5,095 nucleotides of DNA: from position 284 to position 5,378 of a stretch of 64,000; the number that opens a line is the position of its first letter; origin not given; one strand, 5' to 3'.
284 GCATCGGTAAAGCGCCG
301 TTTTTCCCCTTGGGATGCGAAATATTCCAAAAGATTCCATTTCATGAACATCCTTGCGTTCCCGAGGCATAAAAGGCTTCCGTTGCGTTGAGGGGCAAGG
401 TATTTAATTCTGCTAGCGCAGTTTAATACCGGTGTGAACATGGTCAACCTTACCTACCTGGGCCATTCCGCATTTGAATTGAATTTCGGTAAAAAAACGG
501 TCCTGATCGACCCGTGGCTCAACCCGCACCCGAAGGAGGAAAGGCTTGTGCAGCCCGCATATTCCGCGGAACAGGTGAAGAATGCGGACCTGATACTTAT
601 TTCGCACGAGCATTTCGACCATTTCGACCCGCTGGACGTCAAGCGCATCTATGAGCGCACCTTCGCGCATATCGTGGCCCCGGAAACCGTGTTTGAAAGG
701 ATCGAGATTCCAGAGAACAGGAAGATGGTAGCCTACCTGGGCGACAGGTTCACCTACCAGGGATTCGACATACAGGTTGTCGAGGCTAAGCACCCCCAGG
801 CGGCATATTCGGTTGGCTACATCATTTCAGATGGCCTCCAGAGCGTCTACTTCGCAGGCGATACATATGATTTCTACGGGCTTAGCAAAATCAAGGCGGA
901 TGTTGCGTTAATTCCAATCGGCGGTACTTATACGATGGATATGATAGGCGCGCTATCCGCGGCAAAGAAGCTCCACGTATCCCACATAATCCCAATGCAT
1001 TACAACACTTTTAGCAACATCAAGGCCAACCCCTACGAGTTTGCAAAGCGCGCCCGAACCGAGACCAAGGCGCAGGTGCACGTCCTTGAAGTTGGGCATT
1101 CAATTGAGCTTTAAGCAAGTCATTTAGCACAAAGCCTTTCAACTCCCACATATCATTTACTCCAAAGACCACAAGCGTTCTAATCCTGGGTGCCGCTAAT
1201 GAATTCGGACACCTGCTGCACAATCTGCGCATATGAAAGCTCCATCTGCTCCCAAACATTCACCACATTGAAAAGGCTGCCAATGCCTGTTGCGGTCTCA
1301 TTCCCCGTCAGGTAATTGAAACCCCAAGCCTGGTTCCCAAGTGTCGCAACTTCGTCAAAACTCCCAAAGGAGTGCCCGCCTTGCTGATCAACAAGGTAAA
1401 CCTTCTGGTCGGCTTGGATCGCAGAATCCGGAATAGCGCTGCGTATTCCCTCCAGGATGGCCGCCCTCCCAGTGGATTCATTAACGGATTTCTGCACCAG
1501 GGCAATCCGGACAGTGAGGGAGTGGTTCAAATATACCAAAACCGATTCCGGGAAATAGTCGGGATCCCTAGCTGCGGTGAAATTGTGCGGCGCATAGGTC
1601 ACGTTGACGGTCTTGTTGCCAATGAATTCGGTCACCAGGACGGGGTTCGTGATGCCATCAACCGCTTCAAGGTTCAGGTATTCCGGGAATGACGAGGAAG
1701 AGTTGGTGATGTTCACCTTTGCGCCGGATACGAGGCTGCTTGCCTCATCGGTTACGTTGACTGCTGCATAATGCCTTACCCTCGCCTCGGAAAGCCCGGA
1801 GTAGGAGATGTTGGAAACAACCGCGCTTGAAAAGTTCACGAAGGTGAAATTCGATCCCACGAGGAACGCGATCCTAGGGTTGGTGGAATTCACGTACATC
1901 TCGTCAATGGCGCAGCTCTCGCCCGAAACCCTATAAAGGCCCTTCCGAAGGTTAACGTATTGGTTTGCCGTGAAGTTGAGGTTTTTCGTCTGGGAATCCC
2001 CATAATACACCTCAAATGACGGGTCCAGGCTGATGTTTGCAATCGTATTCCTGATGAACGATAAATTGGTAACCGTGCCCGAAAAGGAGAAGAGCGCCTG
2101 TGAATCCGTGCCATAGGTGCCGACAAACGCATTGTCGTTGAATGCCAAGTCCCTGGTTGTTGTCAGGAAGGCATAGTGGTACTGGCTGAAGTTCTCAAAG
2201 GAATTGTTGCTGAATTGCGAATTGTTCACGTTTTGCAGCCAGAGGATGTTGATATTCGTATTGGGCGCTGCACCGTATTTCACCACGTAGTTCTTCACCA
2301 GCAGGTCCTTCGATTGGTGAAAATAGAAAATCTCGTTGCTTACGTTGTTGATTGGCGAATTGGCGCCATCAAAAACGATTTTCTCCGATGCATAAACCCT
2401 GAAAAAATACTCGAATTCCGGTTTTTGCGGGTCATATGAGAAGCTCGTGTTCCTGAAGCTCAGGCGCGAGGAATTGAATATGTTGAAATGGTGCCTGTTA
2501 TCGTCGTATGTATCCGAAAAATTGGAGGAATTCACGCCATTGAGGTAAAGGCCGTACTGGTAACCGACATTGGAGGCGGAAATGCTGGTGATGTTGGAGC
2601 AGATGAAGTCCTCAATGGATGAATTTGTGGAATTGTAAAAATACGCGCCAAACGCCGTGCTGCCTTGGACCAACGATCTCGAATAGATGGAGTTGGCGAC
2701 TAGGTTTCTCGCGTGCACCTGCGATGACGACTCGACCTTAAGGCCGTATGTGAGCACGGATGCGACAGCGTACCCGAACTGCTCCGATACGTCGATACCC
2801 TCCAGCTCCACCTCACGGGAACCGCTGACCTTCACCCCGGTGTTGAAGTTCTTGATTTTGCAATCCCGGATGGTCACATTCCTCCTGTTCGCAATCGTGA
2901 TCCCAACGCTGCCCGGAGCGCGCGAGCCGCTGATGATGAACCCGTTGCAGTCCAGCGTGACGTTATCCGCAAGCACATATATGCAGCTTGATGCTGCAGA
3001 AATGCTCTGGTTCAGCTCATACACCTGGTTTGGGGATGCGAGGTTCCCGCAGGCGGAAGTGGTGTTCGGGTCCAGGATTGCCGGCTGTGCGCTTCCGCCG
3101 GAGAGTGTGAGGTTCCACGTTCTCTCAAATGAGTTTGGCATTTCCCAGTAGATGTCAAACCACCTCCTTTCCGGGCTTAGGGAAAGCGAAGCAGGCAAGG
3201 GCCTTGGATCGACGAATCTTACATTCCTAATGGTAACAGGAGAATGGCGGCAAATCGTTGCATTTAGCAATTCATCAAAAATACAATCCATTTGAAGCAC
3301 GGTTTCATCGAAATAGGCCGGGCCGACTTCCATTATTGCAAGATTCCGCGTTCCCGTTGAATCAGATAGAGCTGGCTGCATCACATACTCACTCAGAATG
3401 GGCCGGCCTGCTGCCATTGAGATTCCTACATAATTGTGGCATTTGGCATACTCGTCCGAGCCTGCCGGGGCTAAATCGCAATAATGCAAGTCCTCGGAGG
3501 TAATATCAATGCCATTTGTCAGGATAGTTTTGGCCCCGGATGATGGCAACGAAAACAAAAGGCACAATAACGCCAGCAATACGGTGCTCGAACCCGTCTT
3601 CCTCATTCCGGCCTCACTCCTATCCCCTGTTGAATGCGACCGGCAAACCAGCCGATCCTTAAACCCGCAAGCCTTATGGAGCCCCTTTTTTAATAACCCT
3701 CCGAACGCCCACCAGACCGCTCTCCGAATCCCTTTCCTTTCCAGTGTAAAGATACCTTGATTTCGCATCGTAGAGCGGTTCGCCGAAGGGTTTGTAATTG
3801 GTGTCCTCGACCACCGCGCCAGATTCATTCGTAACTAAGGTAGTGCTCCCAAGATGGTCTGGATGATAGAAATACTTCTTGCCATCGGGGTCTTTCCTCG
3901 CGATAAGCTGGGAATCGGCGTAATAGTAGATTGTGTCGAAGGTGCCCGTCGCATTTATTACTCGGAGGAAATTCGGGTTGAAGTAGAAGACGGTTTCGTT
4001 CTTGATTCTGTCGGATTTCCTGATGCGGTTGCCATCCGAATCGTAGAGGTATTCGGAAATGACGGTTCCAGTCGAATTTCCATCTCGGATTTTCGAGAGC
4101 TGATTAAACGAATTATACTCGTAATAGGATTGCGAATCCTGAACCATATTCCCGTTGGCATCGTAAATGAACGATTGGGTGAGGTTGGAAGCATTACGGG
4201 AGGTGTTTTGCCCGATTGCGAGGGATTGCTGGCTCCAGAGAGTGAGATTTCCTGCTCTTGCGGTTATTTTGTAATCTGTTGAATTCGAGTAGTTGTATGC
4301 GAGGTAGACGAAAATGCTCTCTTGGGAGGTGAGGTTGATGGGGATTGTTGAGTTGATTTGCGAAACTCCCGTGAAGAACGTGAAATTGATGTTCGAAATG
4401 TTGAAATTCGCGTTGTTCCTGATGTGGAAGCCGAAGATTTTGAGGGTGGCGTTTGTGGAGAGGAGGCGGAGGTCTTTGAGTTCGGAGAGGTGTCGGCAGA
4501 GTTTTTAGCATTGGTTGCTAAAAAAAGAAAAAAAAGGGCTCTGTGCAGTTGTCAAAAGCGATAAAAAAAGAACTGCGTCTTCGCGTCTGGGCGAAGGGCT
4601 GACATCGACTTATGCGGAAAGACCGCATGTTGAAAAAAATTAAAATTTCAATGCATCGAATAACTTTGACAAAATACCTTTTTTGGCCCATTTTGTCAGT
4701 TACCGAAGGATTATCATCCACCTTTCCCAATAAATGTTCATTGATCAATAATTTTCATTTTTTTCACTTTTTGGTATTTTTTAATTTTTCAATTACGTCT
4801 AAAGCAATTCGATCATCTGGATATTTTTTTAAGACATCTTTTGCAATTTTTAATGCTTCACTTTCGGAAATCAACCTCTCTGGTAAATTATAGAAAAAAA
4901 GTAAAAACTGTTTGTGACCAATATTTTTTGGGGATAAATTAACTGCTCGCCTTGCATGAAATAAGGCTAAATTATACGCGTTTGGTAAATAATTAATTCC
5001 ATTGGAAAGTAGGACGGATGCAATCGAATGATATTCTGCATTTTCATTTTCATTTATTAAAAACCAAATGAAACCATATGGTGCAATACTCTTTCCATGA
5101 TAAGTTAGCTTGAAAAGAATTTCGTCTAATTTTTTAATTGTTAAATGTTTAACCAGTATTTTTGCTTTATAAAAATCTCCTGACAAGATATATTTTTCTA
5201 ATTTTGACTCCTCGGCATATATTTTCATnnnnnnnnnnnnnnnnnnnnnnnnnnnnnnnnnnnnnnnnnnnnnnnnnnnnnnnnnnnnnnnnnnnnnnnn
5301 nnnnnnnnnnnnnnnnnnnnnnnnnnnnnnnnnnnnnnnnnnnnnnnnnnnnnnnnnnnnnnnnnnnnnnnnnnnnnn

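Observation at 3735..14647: Complete Rhs polymorphic-toxin system with a silent cassette array in a DPANN-like archaeon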

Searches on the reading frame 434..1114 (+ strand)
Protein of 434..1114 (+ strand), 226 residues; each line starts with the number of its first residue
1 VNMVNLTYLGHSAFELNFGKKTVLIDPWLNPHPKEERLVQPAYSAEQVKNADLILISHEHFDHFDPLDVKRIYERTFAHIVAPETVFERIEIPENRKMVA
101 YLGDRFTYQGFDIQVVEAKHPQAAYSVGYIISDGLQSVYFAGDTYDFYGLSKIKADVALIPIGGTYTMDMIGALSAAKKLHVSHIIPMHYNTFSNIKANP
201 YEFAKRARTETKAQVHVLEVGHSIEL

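Call 10: search_protein_families(library=pfam, proteins=[window:434-1114:+], max_evalue=0.001)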
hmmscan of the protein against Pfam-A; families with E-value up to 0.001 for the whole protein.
window:434-1114:+ (226 aa): 3 families
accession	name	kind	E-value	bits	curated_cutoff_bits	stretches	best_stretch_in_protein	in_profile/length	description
PF13483.12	Lactamase_B_3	-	4.8e-25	88.8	24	1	6-189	2-160/160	Beta-lactamase superfamily domain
PF12706.13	Lactamase_B_2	-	1.7e-20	73.9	27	1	22-190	2-200/200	Beta-lactamase superfamily domain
PF00753.33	Lactamase_B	-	2.5e-07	31.2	22.7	1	11-144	6-150/196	Metallo-beta-lactamase superfamily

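Call 48: find_related_loci(query=window:434-1114:+, collection=genome_contigs, flank=6000)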
Query window:434-1114:+ (226 aa) in genome_contigs; peptide patterns used: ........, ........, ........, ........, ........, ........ (x = any residue, [..] = any of these).
600 stretches matched a pattern (row limit reached: there are more); 585 encode a relative of the query (tblastn E <= 1e-3); the best 80 are kept; 80 distinct loci.
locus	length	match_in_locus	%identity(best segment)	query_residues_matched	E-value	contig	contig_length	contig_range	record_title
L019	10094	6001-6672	75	3-226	9e-121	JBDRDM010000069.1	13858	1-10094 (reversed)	MAG: Candidatus Micrarchaeota archaeon isolate MEGAHIT-group-1.248 k141_1206855, whole genome shotgun sequence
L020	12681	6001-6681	46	3-226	1e-71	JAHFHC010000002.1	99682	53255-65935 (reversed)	MAG: Candidatus Micrarchaeota archaeon isolate nzgw33 NODE_79_length_99683_cov_3.915058, whole genome shotgun sequence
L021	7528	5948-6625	44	3-226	1e-65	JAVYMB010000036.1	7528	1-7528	MAG: Candidatus Norongarragalinales archaeon isolate DPZ-2_202101_bins_83 DPZ-2_202101_bins_83_scaffold_36, whole genome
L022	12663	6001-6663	45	3-222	3e-65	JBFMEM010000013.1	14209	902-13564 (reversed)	MAG: Candidatus Micrarchaeota archaeon isolate MAG245 MAG245_13, whole genome shotgun sequence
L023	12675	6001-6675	42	3-226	1e-62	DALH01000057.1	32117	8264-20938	MAG TPA_asm: Candidatus Micrarchaeota archaeon UBA95 UBA95_contig_2260, whole genome shotgun sequence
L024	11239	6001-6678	46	3-226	8e-66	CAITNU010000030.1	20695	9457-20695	uncultured Candidatus Micrarchaeota archaeon isolate AlinenSediments_bin-0467 genome assembly, contig: bin-0467:030/102,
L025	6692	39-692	40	6-226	1e-53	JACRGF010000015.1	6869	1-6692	MAG: Candidatus Micrarchaeota archaeon isolate NC_groundwater_1744_Pr3_B-0.1um_47_56 SR-2_scaffold_141_1016274, whole ge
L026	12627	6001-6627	38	1-206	3e-49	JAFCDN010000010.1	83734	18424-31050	MAG: Candidatus Iainarchaeum archaeon isolate Meg19_1012_Bin_505 Meg19_1012_Bin_505_scaffold_1159, whole genome shotgun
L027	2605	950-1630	37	3-226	1e-48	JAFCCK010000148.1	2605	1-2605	MAG: Candidatus Iainarchaeum archaeon isolate AB_3033_Bin_158 AB_3033_Bin_158_scaffold_79331, whole genome shotgun seque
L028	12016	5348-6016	38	3-221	4e-47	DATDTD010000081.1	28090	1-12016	MAG TPA_asm: archaeon isolate SMAG_U8022 k141_403181, whole genome shotgun sequence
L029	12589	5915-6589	37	3-223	4e-46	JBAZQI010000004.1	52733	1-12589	MAG: archaeon isolate SO_2017_SWC_5 scaffold_591_c1_LP-4_2017, whole genome shotgun sequence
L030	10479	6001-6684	37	3-226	7e-46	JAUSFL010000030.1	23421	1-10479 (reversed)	MAG: Candidatus Iainarchaeum archaeon isolate E14_maxbin.308 E14_k141_1285881, whole genome shotgun sequence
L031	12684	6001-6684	35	3-226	7e-46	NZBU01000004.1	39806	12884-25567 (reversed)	MAG: Candidatus Iainarchaeum archaeon isolate ARS1307 MHASMcontig_150791, whole genome shotgun sequence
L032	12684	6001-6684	37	3-226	2e-44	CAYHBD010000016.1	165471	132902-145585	MAG TPA_asm: uncultured archaeon isolate ERP119294_co2_134 genome assembly, contig: k141_670122, whole genome shotgun se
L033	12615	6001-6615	38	4-206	1e-44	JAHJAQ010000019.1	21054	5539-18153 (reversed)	MAG: Candidatus Micrarchaeota archaeon isolate Modern_marine.mb.22 Modern_marine.mb.22_k141_303020, whole genome shotgun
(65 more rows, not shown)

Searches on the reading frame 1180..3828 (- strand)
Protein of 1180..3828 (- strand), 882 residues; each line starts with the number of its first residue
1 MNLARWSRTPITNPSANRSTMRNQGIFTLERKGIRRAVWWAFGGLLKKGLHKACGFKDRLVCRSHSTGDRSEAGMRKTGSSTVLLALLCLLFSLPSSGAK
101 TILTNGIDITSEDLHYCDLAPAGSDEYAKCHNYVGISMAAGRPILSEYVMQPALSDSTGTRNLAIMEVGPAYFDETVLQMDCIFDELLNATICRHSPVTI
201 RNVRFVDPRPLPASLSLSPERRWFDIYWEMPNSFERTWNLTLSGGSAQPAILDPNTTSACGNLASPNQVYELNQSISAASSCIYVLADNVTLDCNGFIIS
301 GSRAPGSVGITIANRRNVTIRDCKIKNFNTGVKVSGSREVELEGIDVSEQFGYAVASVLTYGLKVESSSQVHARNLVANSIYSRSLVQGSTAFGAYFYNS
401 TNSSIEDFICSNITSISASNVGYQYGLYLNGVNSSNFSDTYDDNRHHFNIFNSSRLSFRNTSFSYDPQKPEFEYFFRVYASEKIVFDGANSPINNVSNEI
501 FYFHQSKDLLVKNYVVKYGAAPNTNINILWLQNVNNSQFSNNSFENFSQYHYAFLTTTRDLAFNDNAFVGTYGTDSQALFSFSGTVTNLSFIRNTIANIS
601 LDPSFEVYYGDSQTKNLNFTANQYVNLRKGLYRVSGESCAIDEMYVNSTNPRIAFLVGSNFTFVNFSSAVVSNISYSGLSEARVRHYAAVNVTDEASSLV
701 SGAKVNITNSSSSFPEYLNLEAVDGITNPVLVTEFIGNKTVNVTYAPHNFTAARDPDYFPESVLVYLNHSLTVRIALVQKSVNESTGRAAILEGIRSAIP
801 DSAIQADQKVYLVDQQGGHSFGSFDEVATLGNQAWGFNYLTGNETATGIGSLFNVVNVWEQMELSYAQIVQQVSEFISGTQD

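Call 4: search_protein_families(library=pfam, proteins=[window:1180-3828:-], max_evalue=0.01)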
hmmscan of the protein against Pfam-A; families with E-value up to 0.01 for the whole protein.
window:1180-3828:- (882 aa): 0 families

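Call 74: search_protein_families(library=ncbifam, proteins=[window:1180-3606:-], max_evalue=0.01)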
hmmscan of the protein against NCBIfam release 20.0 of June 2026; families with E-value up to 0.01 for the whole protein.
window:1180-3606:- (808 aa): 0 families

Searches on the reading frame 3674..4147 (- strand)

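Call 4: search_protein_families(library=pfam, proteins=[window:3674-4147:-], max_evalue=0.01)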
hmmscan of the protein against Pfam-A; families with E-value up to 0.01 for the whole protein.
window:3674-4147:- (157 aa): 3 families
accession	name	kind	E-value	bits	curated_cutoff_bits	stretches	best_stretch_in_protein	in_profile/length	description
PF05593.20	RHS_repeat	-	6.3e-05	23.7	22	0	75-110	1-36/38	RHS Repeat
PF21786.3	Bflower_3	-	0.00016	22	34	1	20-82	1-62/125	6-fold beta flower protein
PF03527.20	RHS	-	0.00051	20.3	27.9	1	92-122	2-32/38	RHS protein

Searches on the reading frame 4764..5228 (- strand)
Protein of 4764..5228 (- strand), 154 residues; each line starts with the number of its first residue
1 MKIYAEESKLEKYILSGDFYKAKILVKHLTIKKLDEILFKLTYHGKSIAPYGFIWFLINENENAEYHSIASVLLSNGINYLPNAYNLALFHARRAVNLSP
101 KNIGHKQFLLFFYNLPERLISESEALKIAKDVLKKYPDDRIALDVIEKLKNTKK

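Call 4: search_protein_families(library=pfam, proteins=[window:4764-5228:-], max_evalue=0.01)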
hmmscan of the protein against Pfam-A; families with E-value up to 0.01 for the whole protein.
window:4764-5228:- (154 aa): 0 families

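Call 64: search_protein_families(library=padloc, proteins=[window:4764-5228:-], max_evalue=0.001)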
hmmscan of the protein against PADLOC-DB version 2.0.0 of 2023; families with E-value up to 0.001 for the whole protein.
window:4764-5228:- (154 aa): 0 families

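Call 65: predict_structure(protein=window:4764-5228:-)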
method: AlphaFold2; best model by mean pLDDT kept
length: 154 residues; sequences in the alignment: 1
mean_pLDDT: 68.8   pTM: 0.54
mean pLDDT of the five models: 68.8, 67.3, 62.0, 60.5, 57.8
residues with pLDDT >= 90: 9; 70-90: 68; 50-70: 63; < 50: 14
segments of 3 or more residues with pLDDT < 50: 80-83, 85-87
pLDDT, mean of each block of 10 residues (from residue 1): 76 87 89 87 69 76 73 60 49 53 54 51 65 73 72 58
secondary structure, 60 per line:
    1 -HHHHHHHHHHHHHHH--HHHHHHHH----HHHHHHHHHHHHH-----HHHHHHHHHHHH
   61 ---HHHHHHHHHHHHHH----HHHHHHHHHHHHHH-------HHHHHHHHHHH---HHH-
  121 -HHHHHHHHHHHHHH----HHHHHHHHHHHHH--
elements in order: H2-16 H19-26 H31-43 H49-60 H64-77 H82-95 H103-113 H122-135 H140-152

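Call 70: fold_search(model_id=the predicted structure, library=pdb)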
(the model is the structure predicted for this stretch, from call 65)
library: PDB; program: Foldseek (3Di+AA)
matches with E <= 10: 924; with E <= 0.001: 0
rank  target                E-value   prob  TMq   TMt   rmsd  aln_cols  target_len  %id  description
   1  9gzg_A                4.8e-02  0.99  0.40  0.40   9.1       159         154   14  Crystal structure of CTPR4E4 mutant (released 2025-10-15)
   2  8g9k_B                5.3e-02  0.77  0.29  0.24  12.1       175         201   16  Geometrically programmable nanomaterial construction using regularized protein building blocks (released 2024-03-13)
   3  5cwl_A                5.5e-02  1.00  0.51  0.46   7.7       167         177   13  Crystal structure of de novo designed helical repeat protein DHR54 (released 2015-12-16)
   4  5cwj                  5.8e-02  1.00  0.61  0.60   5.5       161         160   10  Crystal structure of de novo designed helical repeat protein DHR49 (released 2015-12-16)
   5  8fin_A                6.1e-02  0.82  0.29  0.26  11.3       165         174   13  Multi-state design of two-state switchable hinge proteins (released 2023-08-16)
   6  8g9j                  6.1e-02  0.75  0.29  0.24  11.3       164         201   18  Geometrically programmable nanomaterial construction using regularized protein building blocks (released 2024-03-13)
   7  8vx7_A                7.4e-02  0.77  0.29  0.28  11.8       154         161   16  Computationally designed tunable C2 symmetric tandem repeat homodimer, bound to cyclic peptide (released 2025-02-05)
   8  8g9k_A                8.2e-02  0.75  0.29  0.25  13.0       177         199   15  Geometrically programmable nanomaterial construction using regularized protein building blocks (released 2024-03-13)
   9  8kc4                  1.0e-01  0.97  0.44  0.45   6.0       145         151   14  De novo design protein -NA05 (released 2024-08-07)
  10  6q3q_A                1.3e-01  0.98  0.39  0.46   6.0       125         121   15  Arabidopsis OM64 TPR domain (released 2018-12-19)
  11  8gaa_A                1.3e-01  0.96  0.46  0.38   7.6       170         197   19  C6HR1_4r: Extendable repeat protein hexamer (released 2023-08-30)
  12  7f66_J                1.3e-01  0.89  0.38  0.14  10.6       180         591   13  eIF2B-SFSV NSs-1-eIF2 (released 2021-12-01)
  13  7obi_A                1.4e-01  0.54  0.22  0.25  12.0       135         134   12  Consensus tetratricopeptide repeat protein type RV4 (released 2022-02-23)
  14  5hrz                  1.6e-01  0.96  0.38  0.43   6.3       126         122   15  Computationally Designed Trimer 1na0C3_3 (released 2017-04-12)
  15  2xev_A                1.6e-01  0.90  0.37  0.44   6.8       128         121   19  Crystal structure of the TPR domain of Xanthomonas campestris ybgF (released 2010-09-15)
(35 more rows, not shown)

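Call 74: search_protein_families(library=ncbifam, proteins=[window:4764-5228:-], max_evalue=0.01)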
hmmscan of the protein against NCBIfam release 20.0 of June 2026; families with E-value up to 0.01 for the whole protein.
window:4764-5228:- (154 aa): 0 families
